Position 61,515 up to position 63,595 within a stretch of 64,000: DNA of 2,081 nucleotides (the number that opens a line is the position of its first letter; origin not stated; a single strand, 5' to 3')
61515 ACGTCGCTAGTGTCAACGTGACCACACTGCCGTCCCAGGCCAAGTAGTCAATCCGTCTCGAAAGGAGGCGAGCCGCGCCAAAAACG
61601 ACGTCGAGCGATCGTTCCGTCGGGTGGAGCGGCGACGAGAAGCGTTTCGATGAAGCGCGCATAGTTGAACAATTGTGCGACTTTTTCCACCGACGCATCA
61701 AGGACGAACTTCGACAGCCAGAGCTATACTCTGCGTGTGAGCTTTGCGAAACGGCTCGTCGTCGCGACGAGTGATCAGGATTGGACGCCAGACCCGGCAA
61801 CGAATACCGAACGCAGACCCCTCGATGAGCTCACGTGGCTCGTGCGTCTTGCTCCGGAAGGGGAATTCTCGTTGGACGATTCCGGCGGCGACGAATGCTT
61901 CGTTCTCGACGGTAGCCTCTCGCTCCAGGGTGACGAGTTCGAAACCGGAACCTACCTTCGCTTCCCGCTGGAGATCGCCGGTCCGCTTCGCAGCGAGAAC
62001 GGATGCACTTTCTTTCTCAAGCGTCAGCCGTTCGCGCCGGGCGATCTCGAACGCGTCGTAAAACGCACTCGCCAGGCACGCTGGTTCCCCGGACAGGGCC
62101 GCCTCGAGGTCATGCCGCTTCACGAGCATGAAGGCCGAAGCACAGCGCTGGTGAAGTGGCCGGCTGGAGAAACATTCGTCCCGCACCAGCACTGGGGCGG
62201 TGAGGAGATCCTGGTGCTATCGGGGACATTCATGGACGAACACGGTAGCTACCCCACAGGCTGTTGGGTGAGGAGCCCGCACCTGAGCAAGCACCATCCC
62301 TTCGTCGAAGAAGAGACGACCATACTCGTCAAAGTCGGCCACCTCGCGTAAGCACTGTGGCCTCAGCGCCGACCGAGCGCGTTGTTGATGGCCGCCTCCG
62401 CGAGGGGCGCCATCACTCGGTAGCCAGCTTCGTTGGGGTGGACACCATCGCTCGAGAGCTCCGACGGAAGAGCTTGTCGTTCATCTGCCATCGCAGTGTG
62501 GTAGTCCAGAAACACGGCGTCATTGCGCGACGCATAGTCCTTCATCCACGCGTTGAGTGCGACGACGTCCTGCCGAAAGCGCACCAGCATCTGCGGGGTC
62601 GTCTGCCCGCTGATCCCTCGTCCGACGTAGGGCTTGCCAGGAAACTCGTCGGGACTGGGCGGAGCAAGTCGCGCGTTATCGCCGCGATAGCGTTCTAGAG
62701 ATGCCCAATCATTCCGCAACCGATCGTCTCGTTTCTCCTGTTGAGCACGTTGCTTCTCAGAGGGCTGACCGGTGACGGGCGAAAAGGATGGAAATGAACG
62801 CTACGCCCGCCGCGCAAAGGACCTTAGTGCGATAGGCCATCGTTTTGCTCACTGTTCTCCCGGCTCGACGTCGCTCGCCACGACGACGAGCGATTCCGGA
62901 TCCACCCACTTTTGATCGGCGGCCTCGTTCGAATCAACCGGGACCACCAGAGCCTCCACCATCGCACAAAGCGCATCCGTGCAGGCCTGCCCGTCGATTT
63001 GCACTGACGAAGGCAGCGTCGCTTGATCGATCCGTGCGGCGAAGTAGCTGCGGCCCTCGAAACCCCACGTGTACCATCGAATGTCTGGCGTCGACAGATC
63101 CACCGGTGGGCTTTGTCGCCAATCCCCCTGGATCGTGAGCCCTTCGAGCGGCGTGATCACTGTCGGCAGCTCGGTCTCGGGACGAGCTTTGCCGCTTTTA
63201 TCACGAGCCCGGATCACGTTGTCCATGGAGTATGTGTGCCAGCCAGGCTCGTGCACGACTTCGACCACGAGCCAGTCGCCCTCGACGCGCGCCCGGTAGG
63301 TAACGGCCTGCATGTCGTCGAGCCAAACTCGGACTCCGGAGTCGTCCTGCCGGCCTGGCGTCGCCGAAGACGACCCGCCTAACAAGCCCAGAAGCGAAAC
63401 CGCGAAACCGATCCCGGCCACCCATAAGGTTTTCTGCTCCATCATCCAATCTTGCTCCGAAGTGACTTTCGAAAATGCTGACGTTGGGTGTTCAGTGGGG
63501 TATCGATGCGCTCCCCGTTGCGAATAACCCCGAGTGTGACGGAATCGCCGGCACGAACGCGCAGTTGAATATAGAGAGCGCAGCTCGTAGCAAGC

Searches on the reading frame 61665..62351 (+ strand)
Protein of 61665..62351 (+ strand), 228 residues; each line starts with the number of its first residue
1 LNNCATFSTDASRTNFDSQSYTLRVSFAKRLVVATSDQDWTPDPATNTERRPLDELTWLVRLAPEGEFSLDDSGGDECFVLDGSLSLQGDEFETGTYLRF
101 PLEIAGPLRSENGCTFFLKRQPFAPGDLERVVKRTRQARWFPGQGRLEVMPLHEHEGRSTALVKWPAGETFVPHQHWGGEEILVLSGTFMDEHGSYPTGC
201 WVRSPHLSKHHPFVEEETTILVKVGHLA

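Call 96: search_protein_families(library=pfam, proteins=[window:61665-62351:+], max_evalue=0.0001)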
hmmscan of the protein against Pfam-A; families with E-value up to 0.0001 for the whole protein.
window:61665-62351:+ (228 aa): 1 family
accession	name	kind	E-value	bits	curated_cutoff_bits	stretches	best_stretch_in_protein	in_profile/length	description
PF12973.13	Cupin_7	-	8.7e-42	141.7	27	2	129-227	2-104/105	ChrR Cupin-like domain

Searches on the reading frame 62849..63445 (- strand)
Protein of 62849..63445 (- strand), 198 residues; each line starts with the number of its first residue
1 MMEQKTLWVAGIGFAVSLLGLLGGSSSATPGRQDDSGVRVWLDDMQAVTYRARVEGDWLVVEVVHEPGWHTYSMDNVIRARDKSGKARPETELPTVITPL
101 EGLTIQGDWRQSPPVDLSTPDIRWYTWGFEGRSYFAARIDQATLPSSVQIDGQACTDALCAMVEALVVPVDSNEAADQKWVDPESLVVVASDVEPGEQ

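Call 96: search_protein_families(library=pfam, proteins=[window:62849-63445:-], max_evalue=0.0001)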
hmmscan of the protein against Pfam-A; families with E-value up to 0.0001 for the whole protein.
window:62849-63445:- (198 aa): 1 family
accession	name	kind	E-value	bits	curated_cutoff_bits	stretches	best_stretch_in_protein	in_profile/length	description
PF11412.14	DsbD_N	-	2.3e-05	24.8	25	0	42-167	5-114/119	Thiol:disulfide interchange protein DsbD, N-terminal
